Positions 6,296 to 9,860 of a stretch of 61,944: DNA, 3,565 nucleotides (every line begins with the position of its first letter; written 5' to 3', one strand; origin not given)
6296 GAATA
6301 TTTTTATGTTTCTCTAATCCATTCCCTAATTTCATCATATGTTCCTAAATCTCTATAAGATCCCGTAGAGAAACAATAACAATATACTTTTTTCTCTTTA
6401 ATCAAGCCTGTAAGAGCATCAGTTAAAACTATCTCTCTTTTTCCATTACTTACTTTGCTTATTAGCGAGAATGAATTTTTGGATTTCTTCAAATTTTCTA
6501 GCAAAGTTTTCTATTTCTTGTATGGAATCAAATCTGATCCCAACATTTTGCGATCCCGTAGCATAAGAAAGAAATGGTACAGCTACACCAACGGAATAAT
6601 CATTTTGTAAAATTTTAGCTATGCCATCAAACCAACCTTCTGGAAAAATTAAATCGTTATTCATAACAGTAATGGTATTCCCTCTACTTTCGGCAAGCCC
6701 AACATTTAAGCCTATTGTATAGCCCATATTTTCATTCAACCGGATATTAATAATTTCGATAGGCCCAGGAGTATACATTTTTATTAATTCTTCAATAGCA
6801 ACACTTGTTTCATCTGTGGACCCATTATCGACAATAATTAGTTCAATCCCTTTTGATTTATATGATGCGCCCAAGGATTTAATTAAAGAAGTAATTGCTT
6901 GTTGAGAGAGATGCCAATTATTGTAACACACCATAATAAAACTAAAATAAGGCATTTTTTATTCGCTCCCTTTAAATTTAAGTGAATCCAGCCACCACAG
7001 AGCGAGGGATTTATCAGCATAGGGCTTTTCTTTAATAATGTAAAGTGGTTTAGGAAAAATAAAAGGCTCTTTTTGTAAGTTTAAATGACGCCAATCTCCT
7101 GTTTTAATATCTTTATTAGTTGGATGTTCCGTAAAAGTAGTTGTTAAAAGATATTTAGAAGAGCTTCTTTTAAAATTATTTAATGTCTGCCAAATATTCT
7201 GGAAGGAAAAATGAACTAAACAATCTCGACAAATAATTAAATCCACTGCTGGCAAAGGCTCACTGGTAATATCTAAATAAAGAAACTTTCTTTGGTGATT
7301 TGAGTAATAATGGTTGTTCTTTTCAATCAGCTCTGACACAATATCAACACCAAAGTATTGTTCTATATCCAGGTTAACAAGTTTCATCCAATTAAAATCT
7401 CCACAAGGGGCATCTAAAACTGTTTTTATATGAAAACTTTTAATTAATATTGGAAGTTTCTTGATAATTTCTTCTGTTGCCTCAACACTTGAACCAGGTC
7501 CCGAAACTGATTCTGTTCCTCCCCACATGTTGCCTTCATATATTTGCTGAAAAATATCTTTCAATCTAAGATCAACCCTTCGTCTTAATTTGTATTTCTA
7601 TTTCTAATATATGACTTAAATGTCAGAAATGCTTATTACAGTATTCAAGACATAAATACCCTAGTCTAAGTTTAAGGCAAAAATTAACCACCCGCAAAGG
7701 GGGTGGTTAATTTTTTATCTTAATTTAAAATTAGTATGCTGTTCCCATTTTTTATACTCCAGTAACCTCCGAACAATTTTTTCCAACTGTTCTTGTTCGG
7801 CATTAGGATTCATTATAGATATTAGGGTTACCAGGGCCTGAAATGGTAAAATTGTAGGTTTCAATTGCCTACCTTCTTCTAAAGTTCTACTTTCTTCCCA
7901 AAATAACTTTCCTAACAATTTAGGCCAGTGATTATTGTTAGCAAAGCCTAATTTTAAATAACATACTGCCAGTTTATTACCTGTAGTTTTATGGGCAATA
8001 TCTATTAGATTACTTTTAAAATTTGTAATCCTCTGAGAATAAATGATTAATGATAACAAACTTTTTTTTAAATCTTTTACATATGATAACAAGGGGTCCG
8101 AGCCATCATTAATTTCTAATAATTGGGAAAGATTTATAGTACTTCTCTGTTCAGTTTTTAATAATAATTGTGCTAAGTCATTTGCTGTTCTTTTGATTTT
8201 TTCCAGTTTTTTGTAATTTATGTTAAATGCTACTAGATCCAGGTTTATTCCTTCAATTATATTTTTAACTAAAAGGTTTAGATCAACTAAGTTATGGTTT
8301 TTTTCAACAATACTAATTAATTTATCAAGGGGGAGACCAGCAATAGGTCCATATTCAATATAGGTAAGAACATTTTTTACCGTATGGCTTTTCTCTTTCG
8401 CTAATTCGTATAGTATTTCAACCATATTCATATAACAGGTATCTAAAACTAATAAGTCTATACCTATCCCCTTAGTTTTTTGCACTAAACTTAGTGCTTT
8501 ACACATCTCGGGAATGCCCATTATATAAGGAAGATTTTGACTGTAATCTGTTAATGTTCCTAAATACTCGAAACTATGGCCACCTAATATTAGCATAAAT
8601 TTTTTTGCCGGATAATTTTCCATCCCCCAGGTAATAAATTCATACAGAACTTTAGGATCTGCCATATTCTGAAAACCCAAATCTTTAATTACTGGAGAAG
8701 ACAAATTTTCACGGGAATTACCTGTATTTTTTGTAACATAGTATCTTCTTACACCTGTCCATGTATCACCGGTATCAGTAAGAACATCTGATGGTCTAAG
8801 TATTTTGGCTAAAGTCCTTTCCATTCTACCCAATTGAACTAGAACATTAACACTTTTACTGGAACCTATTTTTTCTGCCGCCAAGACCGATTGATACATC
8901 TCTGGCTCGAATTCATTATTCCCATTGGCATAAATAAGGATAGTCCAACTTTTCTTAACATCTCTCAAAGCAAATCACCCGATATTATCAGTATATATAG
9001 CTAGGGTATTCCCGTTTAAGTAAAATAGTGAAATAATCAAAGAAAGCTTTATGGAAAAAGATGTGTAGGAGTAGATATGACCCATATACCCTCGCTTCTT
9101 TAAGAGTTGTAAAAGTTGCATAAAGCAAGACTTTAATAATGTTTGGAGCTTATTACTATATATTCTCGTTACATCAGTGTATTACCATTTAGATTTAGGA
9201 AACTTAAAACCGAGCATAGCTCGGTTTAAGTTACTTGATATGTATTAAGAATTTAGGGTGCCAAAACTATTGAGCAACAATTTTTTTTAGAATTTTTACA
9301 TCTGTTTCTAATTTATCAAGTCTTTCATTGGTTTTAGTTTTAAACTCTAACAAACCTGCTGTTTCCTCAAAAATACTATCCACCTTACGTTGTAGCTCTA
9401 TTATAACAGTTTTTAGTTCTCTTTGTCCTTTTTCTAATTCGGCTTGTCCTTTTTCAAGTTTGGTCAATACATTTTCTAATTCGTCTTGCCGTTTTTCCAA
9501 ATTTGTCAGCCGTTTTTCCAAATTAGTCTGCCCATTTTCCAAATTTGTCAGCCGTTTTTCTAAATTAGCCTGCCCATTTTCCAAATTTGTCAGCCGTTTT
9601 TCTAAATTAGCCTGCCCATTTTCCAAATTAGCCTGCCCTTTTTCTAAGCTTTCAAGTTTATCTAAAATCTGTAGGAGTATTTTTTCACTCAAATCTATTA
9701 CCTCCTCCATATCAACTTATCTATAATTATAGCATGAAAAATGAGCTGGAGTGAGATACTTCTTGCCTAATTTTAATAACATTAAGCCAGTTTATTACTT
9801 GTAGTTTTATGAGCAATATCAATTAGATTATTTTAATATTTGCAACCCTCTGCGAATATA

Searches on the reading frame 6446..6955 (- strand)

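Call 8: search_protein_families(library=pfam, max_evalue=0.001, proteins=[window:6446-6955:-])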
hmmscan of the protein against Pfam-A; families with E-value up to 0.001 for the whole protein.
window:6446-6955:- (169 aa): 1 family
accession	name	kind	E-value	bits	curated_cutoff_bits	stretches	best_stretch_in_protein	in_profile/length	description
PF00535.33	Glycos_transf_2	-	1.3e-21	77.7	23.3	1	5-136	1-125/168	Glycosyl transferase family 2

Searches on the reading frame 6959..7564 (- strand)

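Call 8: search_protein_families(library=pfam, max_evalue=0.001, proteins=[window:6959-7564:-])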
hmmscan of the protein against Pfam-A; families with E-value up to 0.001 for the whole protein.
window:6959-7564:- (201 aa): 5 families
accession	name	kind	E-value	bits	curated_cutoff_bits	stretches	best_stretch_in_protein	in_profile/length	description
PF13649.12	Methyltransf_25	-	6.1e-06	27.3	27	1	49-133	1-91/97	Methyltransferase domain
PF08242.18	Methyltransf_12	-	6.2e-05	24.1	30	1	51-133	2-90/98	Methyltransferase domain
PF08241.18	Methyltransf_11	-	0.00015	22.7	21.2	1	50-133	1-85/95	Methyltransferase domain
PF13489.12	Methyltransf_23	-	0.00021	21.5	27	1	47-163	24-137/164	Methyltransferase domain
PF13847.12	Methyltransf_31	-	0.00067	19.8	27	1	47-123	5-91/145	Methyltransferase domain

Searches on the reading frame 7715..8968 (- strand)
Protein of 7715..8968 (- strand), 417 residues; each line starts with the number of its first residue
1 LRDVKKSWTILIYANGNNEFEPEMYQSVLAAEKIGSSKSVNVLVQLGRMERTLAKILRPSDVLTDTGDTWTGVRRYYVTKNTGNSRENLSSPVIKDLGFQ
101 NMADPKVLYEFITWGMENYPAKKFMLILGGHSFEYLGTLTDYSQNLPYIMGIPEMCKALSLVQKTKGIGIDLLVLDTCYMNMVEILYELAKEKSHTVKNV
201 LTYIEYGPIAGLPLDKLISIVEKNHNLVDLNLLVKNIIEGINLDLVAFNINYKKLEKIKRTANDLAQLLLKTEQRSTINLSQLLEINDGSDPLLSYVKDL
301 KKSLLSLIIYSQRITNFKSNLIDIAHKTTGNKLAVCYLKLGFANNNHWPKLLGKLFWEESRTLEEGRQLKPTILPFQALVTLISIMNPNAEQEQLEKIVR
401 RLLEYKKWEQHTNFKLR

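Call 8: search_protein_families(library=pfam, max_evalue=0.001, proteins=[window:7715-8968:-])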
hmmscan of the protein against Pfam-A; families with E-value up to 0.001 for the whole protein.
window:7715-8968:- (417 aa): 1 family
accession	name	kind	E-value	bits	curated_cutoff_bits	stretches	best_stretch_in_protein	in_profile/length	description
PF03415.19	Peptidase_C11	-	1.2e-13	51.8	25.8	1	30-287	17-257/359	Clostripain family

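Call 52: search_protein_families(library=ncbifam, max_evalue=0.1, proteins=[window:7715-8968:-])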
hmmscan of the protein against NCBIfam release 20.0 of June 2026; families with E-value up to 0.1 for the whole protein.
window:7715-8968:- (417 aa): 1 family
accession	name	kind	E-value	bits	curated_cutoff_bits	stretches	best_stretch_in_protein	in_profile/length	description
TIGR02806.2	clostrip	equivalog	1.1e-07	31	550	1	9-132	3-123/472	clostripain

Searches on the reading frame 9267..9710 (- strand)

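Call 8: search_protein_families(library=pfam, max_evalue=0.001, proteins=[window:9267-9710:-])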
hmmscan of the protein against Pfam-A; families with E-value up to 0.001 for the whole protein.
window:9267-9710:- (147 aa): 9 families
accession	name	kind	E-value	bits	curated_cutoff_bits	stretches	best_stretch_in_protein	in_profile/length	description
PF05064.18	Nsp1_C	-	7.3e-07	29.5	24.1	0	58-94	68-104/114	Nsp1-like C-terminal region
PF11932.13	DUF3450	-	6.7e-06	26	32.6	1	17-136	16-133/241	Protein of unknown function (DUF3450)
PF02609.21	Exonuc_VII_S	-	0.00016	22.1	24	0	72-96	2-26/52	Exonuclease VII small subunit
PF07889.17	DUF1664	-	0.00022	21.7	34.6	0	76-146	41-111/124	Protein of unknown function (DUF1664)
PF20492.3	ERM_helical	-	0.00028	21.4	40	1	43-139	4-100/120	Ezrin/radixin/moesin, alpha-helical domain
PF01920.25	Prefoldin_2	-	0.0003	21.2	27.6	0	21-59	59-97/106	Prefoldin subunit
PF16526.10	CLZ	-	0.00043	21.1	26.7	0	14-73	7-70/71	C-terminal leucine zipper domain of cyclic nucleotide-gated channels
PF23991.1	DUF7310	-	0.00054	20.8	40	0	36-86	1-50/83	Coiled-coil region of unknown function (DUF7310)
PF06160.17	EzrA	-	0.00076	18.3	39.6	0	61-145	346-430/557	Septation ring formation regulator, EzrA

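Call 52: search_protein_families(library=ncbifam, max_evalue=0.1, proteins=[window:9267-9710:-])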
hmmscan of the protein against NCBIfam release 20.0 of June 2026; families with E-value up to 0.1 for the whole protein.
window:9267-9710:- (147 aa): 36 families (the best 25 are shown)
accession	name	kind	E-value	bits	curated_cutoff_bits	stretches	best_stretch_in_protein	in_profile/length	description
TIGR02168.1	SMC_prok_B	equivalog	7.8e-07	27.2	567.35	1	14-143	285-414/1181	chromosome segregation protein SMC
NF047515.1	SpiroCoCo_C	equivalog_domain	1.7e-06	27.4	125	1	2-141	96-220/313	SpiroCoCo family coiled-coil protein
NF002139.0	PRK00977.1-3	equivalog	3.5e-06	27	68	1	71-94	15-38/84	exodeoxyribonuclease VII small subunit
NF038350.1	taxis_HmpF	equivalog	2.5e-05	22.8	200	1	7-113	191-297/553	pilus motility taxis protein HmpF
TIGR04523.1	Mplasa_alph_rch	subfamily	2.7e-05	22.3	270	1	10-143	496-652/745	helix-rich protein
TIGR02169.1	SMC_prok_A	equivalog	2.8e-05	22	729.4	1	14-141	306-433/1165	chromosome segregation protein SMC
NF033930.1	pneumo_PspA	exception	3.6e-05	22.7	850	1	13-111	267-358/659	pneumococcal surface protein A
NF002572.0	PRK02224.1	equivalog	5.2e-05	21.7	1087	1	17-143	475-600/888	DNA double-strand break repair ATPase Rad50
NF045487.1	ASRP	equivalog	5.4e-05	22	300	1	14-143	139-270/593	archaea-specific SMC-related protein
NF003034.1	PRK03918.1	equivalog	6.7e-05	21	700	1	12-143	151-366/878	DNA double-strand break repair ATPase Rad50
TIGR01280.1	xseB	equivalog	0.00013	21.9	35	1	72-97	3-28/57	exodeoxyribonuclease VII small subunit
TIGR04320.1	Surf_Exclu_PgrA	domain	0.00013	21.4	70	1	21-107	264-353/360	SEC10/PgrA surface exclusion domain-containing protein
TIGR04211.1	SH3_and_anchor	equivalog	0.001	18.7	65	1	17-110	66-159/198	TIGR04211 family SH3 domain-containing protein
NF002137.0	PRK00977.1-1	equivalog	0.0015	18.4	94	0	26-60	8-42/80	exodeoxyribonuclease VII small subunit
NF002141.0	PRK00977.1-5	equivalog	0.0026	17.6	92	0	27-62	21-56/93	exodeoxyribonuclease VII small subunit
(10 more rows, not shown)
